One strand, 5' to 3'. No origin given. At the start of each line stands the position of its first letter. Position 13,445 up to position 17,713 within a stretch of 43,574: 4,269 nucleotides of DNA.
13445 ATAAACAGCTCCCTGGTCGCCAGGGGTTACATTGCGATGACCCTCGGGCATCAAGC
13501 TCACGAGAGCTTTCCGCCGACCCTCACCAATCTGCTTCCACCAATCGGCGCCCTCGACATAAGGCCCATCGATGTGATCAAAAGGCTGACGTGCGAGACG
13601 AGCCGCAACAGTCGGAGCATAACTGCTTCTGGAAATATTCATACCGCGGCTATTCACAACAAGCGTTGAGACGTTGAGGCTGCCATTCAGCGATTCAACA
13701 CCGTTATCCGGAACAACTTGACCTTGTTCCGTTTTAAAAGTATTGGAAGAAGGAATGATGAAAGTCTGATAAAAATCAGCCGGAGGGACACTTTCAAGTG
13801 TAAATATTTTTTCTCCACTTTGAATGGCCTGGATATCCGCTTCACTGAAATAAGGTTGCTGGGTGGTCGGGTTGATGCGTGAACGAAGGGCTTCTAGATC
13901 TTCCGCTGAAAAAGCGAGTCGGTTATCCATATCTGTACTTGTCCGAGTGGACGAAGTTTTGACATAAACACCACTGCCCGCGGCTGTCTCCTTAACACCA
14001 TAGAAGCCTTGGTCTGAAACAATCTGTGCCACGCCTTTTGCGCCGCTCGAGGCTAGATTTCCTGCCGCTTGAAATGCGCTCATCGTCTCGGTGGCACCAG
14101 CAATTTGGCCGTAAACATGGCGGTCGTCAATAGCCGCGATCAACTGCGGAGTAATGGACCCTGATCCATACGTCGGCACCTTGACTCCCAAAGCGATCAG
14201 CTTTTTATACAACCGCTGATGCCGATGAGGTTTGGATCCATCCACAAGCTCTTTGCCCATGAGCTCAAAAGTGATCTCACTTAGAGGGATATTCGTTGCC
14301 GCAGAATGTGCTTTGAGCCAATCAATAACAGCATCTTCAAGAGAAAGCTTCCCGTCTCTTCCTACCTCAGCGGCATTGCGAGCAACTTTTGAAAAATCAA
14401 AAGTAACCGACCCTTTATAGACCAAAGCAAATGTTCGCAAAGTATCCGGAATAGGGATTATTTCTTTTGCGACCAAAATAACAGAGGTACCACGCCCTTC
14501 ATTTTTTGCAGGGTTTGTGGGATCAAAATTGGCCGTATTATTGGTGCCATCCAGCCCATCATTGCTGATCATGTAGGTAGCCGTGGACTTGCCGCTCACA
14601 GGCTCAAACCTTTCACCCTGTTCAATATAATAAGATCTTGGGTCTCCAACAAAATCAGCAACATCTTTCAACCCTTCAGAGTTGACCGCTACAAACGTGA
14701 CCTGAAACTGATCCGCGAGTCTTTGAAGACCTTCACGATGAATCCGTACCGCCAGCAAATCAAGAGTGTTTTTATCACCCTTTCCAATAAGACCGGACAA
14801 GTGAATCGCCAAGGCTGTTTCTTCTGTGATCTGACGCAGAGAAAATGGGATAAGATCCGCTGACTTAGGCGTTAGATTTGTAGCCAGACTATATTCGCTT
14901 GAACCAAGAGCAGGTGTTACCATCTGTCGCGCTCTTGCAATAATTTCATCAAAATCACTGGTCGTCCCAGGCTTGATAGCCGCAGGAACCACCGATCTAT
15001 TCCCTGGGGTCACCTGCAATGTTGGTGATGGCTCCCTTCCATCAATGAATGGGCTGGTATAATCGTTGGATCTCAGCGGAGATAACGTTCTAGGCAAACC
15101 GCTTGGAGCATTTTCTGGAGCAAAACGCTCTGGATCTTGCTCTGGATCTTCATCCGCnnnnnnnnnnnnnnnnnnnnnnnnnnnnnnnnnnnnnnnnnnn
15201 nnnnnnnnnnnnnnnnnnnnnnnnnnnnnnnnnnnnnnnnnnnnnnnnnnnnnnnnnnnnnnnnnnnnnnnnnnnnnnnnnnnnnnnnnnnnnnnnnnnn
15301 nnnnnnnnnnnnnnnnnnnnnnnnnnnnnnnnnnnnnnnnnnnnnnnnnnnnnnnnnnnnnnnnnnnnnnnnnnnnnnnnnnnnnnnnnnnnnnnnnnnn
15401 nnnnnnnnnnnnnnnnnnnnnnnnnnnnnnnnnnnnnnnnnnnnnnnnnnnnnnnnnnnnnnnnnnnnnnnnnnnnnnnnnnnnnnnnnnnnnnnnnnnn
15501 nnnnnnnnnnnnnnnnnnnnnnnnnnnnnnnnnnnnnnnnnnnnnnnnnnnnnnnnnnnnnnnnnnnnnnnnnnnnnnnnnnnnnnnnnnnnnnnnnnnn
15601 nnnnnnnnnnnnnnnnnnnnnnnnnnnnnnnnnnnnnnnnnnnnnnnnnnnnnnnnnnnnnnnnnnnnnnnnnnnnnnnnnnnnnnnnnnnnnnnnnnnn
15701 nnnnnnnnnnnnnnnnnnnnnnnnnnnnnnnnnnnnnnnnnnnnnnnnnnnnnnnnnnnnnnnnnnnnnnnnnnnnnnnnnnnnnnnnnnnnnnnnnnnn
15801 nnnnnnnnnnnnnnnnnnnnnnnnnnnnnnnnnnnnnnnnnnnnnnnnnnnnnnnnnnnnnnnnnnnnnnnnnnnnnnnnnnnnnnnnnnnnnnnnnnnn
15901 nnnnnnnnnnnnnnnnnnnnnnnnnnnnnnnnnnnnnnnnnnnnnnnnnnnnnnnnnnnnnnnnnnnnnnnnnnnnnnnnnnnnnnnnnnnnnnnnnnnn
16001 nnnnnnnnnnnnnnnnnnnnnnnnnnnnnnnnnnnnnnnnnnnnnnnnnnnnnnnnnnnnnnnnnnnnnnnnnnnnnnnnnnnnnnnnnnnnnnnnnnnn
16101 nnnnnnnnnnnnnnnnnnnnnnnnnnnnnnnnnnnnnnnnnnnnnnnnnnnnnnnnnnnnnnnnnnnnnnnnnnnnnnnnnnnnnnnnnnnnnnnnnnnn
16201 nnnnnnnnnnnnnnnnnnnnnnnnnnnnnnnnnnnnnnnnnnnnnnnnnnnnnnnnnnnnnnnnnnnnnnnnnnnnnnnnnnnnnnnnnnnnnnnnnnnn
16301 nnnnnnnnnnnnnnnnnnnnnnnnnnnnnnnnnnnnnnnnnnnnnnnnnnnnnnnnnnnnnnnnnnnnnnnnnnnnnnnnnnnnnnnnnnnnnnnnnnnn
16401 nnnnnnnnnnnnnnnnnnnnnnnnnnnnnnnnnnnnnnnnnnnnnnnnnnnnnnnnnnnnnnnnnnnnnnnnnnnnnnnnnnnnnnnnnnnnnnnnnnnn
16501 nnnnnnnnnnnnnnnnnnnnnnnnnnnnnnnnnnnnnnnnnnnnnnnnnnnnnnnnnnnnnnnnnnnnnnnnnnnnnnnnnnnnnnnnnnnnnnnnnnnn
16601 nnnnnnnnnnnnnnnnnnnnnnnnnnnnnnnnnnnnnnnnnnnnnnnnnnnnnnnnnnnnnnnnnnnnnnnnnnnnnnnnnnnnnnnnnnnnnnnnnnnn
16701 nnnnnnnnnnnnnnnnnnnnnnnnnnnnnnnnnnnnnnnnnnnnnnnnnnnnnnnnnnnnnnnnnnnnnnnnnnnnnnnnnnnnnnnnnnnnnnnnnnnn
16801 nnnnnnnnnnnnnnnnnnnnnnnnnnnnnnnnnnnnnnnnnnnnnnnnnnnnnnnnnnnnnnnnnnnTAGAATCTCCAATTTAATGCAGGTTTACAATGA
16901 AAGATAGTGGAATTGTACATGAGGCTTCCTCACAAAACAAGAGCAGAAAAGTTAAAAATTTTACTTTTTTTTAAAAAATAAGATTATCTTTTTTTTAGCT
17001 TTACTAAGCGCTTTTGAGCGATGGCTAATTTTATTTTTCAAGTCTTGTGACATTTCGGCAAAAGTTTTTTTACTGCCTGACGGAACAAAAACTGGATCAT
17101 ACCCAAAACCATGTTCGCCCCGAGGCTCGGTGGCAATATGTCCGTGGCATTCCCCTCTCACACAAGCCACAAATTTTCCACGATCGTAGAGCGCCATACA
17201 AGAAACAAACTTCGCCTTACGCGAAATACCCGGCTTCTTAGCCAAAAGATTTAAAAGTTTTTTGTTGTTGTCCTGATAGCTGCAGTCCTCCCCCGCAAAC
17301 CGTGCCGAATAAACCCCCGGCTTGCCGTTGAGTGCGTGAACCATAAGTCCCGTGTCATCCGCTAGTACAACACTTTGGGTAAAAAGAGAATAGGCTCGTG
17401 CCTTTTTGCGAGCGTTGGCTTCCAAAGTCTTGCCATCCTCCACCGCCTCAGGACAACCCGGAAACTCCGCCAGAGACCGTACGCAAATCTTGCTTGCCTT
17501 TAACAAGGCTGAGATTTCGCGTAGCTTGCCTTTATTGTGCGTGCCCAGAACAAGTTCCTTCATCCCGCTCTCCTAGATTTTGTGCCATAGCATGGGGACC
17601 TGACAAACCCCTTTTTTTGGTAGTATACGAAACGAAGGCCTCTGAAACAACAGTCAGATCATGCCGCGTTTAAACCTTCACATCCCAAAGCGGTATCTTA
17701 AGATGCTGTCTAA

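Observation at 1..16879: Tandem giant ORFs that concatenate whole sugar-phosphate enzymes behind a signal-peptide-like N-terminus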

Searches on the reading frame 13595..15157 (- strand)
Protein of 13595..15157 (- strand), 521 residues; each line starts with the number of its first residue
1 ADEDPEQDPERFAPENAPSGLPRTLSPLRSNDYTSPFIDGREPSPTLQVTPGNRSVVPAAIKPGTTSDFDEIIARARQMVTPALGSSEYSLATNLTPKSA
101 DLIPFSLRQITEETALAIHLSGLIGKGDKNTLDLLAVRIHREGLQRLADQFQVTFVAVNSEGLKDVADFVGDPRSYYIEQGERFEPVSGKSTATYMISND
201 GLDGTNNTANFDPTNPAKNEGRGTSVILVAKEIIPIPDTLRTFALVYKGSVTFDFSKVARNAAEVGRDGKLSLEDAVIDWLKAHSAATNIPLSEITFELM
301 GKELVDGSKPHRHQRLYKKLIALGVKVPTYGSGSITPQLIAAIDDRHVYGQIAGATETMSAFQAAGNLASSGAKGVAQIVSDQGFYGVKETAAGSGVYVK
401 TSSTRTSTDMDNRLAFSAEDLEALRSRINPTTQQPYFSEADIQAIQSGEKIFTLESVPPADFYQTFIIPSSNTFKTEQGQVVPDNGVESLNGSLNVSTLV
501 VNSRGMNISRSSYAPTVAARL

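Call 20: search_protein_families(library=pfam, proteins=[window:13595-15157:-], max_evalue=10)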
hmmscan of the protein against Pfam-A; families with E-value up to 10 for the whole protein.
seq(521 aa): 2 families
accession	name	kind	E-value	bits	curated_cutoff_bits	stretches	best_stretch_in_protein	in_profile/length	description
PF03320.18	FBPase_glpX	-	8.1e-06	25.4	27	2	106-169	6-63/307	Bacterial fructose-1,6-bisphosphatase, glpX-encoded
PF08934.15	Rb_C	-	0.09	13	21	0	284-322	92-130/152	Rb C-terminal domain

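Call 49: search_solved_structures(query=window:13595-15157:-, max_evalue=1, show_alignments=1)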
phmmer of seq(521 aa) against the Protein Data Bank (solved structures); distinct sequences matched with E-value up to 1: 0.

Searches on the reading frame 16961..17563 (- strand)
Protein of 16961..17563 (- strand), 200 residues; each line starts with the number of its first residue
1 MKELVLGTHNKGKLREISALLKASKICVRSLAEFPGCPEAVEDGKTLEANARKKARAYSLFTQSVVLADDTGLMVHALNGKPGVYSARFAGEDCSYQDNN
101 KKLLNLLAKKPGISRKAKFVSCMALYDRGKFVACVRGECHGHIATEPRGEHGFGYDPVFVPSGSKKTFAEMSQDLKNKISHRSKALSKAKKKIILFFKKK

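Call 54: find_encoding_contigs(protein=window:16961-17563:-, flank=10000, max_places=3)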
Protein window:16961-17563:- (200 aa): 6 contigs read that carry it; 1 place shown.
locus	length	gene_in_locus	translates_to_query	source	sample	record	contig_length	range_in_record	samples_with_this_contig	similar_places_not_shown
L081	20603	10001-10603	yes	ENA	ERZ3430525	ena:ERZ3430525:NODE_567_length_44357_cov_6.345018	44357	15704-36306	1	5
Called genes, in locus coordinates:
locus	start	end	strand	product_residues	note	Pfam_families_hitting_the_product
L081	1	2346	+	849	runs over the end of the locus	PF21710:Spt6_S1 (faint), PF00575:S1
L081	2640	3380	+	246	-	-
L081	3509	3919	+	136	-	-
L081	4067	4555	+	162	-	PF03073:TspO_MBR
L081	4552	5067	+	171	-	-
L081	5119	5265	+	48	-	-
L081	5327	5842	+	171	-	PF10604:Polyketide_cyc2 (weak), PF03364:Polyketide_cyc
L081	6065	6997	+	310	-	PF03741:TerC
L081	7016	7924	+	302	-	PF01370:Epimerase, PF13460:NAD_binding_10 (weak), PF16363:GDP_Man_Dehyd (weak), PF08338:DUF1731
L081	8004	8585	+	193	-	PF00717:Peptidase_S24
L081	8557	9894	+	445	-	PF00817:IMS, PF11799:IMS_C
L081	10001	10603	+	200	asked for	PF01725:Ham1p_like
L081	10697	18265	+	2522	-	PF00923:TAL_FSA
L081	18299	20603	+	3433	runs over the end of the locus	PF02878:PGM_PMM_I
